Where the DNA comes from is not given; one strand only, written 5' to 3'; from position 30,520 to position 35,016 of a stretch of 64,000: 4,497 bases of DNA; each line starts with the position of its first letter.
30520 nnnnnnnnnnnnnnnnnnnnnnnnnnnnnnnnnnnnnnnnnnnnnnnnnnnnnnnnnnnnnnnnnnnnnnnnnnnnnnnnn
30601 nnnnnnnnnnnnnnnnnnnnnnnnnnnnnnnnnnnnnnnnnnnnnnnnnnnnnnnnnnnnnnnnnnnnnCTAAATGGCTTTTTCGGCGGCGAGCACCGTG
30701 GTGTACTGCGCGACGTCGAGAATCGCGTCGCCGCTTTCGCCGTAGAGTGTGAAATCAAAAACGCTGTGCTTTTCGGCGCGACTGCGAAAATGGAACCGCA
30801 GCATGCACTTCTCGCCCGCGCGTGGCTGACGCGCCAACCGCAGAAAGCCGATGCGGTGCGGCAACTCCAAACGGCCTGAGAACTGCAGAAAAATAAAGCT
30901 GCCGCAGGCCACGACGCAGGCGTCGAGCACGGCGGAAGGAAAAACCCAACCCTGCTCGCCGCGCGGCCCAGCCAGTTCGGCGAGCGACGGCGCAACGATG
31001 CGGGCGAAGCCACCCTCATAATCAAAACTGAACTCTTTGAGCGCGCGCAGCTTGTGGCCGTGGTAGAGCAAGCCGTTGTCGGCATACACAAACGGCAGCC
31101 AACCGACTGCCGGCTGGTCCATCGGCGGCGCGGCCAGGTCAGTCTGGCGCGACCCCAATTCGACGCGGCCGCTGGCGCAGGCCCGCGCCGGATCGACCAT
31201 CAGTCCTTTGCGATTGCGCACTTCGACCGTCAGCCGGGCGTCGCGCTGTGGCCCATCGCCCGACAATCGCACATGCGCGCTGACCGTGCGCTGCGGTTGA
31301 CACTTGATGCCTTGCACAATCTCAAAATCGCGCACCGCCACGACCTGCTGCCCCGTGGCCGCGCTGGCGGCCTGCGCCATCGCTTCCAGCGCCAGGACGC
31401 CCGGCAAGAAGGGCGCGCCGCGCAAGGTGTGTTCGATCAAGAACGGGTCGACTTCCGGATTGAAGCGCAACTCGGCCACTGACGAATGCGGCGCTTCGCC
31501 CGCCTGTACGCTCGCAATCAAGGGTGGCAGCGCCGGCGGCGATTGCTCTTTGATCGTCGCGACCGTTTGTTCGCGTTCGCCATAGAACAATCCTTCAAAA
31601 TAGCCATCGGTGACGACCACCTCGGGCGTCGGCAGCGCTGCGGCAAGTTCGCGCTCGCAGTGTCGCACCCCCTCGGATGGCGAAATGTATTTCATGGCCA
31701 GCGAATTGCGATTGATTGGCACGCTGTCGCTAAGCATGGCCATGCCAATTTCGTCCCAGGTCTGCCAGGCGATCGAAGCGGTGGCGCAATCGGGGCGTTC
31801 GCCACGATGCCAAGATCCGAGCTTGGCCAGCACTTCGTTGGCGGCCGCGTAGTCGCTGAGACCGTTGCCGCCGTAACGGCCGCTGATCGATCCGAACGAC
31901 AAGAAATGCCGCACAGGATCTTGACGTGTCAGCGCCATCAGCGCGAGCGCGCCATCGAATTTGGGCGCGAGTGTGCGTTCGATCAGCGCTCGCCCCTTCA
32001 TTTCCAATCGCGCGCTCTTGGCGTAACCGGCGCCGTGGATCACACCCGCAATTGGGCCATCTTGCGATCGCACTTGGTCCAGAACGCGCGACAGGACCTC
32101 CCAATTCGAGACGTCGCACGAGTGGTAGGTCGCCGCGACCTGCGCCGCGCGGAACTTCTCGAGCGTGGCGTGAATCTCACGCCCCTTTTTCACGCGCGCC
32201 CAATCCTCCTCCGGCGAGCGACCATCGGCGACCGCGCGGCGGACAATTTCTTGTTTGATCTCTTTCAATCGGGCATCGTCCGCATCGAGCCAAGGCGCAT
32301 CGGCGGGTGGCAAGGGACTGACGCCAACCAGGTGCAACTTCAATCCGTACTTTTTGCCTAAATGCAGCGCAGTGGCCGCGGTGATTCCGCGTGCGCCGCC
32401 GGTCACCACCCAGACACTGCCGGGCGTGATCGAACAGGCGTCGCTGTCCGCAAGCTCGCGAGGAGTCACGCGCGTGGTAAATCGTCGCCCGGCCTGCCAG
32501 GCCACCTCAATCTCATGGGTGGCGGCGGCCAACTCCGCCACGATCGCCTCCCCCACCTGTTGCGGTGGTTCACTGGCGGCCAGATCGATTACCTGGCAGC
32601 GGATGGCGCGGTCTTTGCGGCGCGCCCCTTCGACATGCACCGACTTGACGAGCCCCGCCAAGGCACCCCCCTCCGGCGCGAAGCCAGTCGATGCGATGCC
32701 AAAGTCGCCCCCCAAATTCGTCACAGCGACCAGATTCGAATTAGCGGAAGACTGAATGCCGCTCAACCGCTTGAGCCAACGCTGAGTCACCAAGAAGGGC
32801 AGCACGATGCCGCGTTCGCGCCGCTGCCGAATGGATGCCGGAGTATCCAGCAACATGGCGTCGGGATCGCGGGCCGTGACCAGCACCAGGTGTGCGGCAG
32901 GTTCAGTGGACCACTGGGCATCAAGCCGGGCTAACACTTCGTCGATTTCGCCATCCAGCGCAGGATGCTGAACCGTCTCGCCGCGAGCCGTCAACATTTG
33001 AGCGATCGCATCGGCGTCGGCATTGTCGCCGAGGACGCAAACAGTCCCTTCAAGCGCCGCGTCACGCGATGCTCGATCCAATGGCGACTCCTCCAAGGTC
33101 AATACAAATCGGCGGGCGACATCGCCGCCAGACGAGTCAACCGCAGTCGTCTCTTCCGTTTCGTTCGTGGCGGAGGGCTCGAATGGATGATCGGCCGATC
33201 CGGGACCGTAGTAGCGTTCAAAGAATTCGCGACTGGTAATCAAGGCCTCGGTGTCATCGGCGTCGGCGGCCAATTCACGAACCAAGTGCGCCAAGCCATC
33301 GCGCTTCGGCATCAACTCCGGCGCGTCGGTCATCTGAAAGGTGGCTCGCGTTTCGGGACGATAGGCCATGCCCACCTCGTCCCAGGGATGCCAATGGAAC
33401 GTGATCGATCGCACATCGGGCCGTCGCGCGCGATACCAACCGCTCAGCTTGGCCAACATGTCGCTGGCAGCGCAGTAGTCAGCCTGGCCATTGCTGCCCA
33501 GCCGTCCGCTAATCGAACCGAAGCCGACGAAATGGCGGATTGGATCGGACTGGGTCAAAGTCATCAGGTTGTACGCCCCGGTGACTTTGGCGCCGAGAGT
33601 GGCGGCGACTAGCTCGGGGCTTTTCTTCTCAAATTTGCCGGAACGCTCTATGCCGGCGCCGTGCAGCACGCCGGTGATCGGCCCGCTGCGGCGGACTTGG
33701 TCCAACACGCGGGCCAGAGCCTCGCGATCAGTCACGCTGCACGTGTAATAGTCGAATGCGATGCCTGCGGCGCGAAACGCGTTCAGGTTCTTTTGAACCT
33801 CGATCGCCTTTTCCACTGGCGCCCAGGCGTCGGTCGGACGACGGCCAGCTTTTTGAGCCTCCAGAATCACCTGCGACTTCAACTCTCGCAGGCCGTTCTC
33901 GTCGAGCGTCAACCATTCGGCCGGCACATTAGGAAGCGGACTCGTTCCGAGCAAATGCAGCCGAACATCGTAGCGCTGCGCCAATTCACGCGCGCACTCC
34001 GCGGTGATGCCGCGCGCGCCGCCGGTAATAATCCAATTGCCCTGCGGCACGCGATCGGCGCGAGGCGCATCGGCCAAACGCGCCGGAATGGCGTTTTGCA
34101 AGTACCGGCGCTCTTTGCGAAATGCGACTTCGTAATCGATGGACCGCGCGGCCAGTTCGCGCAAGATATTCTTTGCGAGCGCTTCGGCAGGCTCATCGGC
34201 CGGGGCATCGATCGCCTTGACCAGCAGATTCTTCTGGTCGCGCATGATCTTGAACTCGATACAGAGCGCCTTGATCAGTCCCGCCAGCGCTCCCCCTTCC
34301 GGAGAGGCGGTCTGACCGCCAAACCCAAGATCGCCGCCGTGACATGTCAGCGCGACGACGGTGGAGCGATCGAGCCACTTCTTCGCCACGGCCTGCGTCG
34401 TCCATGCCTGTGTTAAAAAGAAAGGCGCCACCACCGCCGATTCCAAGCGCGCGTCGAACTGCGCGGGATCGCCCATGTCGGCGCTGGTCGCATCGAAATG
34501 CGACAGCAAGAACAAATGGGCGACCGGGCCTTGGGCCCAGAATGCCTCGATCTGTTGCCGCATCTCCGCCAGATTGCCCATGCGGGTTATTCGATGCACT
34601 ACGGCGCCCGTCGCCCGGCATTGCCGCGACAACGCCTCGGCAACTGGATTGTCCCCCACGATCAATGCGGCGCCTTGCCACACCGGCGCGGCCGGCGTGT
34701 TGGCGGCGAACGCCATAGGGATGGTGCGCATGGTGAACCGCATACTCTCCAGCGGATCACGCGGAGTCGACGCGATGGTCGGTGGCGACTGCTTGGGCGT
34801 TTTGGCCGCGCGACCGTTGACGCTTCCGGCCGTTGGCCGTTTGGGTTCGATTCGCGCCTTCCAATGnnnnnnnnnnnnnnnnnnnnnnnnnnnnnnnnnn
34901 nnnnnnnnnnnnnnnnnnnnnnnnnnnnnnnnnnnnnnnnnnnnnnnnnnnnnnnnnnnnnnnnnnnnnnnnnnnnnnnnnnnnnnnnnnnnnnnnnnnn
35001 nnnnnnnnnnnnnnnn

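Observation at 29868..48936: Self-contained lipid-type PKS locus: megasynthase + trans-ER + thioester reductase + MMPL exporter + PapA-like acyltransferase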

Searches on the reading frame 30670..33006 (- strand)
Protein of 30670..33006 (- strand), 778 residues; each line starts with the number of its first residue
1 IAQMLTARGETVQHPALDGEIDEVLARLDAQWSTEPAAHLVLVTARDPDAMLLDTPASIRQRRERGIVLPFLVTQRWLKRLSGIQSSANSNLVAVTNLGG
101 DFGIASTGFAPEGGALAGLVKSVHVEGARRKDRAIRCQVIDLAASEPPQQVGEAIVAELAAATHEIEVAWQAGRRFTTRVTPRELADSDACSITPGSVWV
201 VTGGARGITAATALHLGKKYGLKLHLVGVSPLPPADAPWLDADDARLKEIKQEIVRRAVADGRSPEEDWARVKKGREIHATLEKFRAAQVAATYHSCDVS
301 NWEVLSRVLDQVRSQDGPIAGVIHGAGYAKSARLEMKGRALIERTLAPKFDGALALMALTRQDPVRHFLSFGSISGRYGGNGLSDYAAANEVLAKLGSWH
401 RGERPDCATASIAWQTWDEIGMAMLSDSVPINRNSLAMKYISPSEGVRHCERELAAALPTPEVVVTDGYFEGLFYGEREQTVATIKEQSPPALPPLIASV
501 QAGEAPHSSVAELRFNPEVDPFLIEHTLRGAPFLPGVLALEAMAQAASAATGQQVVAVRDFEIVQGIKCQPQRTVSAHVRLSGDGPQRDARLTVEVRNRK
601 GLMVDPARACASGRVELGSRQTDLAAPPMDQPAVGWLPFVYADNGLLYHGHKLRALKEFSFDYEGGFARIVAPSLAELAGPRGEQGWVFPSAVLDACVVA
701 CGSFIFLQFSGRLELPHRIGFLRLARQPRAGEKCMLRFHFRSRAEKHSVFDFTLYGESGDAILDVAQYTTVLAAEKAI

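Call 5: search_protein_families(library=pfam, proteins=[window:30670-33006:-], max_evalue=1)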
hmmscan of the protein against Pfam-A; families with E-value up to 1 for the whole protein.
window:30670-33006:- (778 aa): 6 families
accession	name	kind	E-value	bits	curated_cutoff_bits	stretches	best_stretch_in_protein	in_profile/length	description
PF08659.16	KR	-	2.7e-28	99.6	22.6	1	198-419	2-180/180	KR domain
PF21089.3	PKS_DH_N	-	1.1e-10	41.9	27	1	505-597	12-101/103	Polyketide synthase dehydratase domain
PF00106.31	adh_short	-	4.6e-08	33.2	26.6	1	276-389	35-152/195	short chain dehydrogenase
PF13561.12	adh_short_C2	-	0.00026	21.1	27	1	281-359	35-114/236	Enoyl-(Acyl carrier protein) reductase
PF14765.12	PS-DH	-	0.0051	16.8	23.7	1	647-770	31-156/166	Polyketide synthase dehydratase N-terminal domain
PF07977.19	FabA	-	0.0061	16.6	23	1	528-556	44-72/138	FabA-like domain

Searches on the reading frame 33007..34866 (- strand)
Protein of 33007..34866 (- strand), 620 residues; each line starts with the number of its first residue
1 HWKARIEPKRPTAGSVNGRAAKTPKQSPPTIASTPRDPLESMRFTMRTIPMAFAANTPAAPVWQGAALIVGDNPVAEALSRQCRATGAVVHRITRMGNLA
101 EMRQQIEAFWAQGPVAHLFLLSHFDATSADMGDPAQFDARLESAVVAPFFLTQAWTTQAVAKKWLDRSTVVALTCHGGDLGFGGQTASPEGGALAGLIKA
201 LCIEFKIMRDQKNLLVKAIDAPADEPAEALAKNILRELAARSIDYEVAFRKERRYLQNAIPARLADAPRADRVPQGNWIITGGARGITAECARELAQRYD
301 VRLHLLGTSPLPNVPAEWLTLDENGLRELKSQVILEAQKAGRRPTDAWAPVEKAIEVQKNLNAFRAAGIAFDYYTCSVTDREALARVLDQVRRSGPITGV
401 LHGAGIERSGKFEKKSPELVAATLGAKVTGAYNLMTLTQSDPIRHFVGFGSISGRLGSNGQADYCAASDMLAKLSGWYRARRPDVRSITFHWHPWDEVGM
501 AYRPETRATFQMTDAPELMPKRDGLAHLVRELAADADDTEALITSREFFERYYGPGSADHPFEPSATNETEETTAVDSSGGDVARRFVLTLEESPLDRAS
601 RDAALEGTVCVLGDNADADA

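Call 5: search_protein_families(library=pfam, proteins=[window:33007-34866:-], max_evalue=1)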
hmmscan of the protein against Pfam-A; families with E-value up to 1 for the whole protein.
window:33007-34866:- (620 aa): 2 families
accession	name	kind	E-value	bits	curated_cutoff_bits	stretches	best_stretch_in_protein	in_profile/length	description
PF08659.16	KR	-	7.8e-32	111.1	22.6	1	276-497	1-180/180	KR domain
PF00106.31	adh_short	-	8.5e-09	35.6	26.6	1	357-467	37-152/195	short chain dehydrogenase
